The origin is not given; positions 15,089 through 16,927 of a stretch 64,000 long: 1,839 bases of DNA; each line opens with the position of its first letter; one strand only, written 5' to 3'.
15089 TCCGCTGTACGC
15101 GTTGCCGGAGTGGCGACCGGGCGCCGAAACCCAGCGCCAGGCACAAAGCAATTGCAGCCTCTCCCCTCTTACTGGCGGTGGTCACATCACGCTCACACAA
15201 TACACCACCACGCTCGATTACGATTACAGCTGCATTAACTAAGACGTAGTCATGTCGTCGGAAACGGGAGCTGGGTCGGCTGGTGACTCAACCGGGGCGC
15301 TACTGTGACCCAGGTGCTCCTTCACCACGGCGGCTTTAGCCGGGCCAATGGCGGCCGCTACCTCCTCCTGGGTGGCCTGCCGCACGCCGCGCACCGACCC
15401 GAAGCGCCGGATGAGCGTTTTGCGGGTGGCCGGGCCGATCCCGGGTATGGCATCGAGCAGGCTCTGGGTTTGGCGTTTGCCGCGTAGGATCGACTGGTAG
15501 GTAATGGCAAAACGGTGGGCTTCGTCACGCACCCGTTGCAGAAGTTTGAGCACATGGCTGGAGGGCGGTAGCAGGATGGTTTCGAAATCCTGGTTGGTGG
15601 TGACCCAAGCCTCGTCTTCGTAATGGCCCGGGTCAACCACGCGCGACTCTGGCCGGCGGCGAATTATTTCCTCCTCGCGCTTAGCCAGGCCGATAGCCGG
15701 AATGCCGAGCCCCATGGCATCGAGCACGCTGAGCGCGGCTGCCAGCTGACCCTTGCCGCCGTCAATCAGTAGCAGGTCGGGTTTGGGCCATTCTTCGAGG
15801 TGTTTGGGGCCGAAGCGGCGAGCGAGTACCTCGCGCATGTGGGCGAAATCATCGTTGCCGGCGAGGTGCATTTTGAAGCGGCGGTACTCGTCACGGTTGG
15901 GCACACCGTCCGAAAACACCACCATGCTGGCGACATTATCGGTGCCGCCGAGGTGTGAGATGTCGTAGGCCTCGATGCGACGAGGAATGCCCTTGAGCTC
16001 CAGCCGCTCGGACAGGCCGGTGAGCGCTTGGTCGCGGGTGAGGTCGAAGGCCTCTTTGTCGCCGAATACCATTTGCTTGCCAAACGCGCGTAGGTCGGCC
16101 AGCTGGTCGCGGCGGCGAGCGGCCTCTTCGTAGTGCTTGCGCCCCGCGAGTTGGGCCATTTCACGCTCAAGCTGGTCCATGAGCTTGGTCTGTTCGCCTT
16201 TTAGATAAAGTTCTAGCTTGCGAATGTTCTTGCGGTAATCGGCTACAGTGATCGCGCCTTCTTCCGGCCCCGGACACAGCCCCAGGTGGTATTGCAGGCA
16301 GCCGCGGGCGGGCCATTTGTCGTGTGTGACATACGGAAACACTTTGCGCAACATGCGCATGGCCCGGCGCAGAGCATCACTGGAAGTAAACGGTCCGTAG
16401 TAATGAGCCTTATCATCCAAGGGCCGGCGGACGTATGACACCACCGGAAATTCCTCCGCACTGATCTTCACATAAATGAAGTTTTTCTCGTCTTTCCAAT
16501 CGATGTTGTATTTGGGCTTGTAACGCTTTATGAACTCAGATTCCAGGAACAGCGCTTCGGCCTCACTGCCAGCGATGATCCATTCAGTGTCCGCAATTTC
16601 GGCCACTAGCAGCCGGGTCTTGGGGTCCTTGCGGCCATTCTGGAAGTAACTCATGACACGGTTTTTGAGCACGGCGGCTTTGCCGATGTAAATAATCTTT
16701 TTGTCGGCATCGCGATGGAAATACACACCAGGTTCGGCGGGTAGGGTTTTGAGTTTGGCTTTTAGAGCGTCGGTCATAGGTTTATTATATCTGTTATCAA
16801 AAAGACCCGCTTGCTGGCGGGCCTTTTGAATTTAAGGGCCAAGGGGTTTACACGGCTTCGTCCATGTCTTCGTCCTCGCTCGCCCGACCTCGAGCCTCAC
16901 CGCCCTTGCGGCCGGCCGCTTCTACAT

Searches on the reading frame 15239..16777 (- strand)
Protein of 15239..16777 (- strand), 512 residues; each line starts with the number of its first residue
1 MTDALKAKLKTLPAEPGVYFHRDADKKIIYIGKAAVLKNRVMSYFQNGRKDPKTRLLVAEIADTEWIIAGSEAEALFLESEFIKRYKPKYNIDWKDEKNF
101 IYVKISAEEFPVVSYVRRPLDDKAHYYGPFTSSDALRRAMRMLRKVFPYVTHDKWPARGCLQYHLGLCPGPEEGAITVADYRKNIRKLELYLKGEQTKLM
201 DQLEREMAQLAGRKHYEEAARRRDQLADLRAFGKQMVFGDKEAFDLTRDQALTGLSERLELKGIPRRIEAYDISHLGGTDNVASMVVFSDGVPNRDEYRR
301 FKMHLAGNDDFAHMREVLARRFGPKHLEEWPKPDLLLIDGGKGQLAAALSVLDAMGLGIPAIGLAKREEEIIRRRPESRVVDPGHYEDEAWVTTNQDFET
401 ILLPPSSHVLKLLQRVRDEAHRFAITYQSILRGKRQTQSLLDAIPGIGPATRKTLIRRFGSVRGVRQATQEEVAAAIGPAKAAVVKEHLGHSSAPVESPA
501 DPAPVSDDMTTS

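Call 9: search_protein_families(library=pfam, proteins=[window:15239-16777:-], max_evalue=0.001)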
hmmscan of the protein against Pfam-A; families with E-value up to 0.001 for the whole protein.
window:15239-16777:- (512 aa): 5 families
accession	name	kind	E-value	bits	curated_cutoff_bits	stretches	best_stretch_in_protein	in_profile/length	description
PF08459.17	UvrC_RNaseH_dom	-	1.2e-51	175.1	22.3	1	257-425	2-159/159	UvrC RNAse H endonuclease domain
PF01541.30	GIY-YIG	-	1.8e-08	35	22.6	1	16-91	2-78/78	GIY-YIG catalytic domain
PF14520.12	HHH_5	-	1.2e-05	26.1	27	1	440-487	3-53/57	Helix-hairpin-helix domain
PF02151.25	UVR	-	6.5e-05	23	21.5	1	198-231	2-35/36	UvrB/uvrC motif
PF12826.13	HHH_2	-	0.00047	20.7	27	0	444-487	8-53/64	Helix-hairpin-helix motif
